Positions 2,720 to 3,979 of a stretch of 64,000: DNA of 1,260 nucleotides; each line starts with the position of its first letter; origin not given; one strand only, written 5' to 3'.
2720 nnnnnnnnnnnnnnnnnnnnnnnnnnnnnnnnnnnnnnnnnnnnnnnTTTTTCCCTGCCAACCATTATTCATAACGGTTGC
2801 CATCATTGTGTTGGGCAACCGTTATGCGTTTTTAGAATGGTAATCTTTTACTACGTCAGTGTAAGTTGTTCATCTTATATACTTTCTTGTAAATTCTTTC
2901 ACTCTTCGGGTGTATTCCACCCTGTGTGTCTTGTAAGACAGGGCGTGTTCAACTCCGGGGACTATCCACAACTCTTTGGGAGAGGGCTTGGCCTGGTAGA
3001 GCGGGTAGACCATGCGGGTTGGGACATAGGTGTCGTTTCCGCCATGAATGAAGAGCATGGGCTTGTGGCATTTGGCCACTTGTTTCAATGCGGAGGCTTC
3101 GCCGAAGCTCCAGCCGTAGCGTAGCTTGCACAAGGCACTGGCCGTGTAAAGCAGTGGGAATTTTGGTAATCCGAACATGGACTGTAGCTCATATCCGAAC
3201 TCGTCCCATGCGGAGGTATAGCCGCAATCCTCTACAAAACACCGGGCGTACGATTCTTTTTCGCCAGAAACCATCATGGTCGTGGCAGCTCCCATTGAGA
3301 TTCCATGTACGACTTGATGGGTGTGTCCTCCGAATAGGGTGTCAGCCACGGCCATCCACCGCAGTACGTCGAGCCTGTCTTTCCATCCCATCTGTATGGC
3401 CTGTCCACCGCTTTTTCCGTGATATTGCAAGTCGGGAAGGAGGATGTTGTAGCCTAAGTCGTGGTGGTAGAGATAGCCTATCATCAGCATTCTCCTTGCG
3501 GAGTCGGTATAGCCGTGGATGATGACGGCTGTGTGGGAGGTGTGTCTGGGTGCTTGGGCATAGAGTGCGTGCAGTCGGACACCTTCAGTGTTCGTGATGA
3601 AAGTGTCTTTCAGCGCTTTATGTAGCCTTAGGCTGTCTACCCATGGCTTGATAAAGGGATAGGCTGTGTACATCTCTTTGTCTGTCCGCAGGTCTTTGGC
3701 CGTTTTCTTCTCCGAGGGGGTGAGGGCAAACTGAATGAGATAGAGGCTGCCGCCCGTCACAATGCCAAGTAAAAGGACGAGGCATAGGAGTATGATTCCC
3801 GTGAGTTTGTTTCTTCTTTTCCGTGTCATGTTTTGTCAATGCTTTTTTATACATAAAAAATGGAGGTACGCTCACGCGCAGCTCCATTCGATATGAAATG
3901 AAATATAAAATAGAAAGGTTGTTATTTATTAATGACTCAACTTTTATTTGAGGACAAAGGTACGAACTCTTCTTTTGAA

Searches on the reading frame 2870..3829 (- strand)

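Call 30: search_protein_families(library=pfam, proteins=[window:2870-3829:-], max_evalue=0.001)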
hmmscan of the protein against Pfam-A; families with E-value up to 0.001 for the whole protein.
window:2870-3829:- (319 aa): 5 families
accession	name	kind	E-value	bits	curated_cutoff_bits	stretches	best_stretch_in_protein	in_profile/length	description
PF12146.15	Hydrolase_4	-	1.2e-08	35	27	1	246-297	182-234/239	Serine aminopeptidase, S33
PF00326.27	Peptidase_S9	-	6.5e-07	29.5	22.6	1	148-318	44-210/213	Prolyl oligopeptidase family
PF00561.26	Abhydrolase_1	-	8.2e-07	29.4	25.8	0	102-210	4-111/245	alpha/beta hydrolase fold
PF02129.25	Peptidase_S15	-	5e-05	23.6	23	0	246-292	213-258/262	X-Pro dipeptidyl-peptidase (S15 family)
PF12697.13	Abhydrolase_6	-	0.00029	22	26.3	0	102-219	2-102/217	Alpha/beta hydrolase family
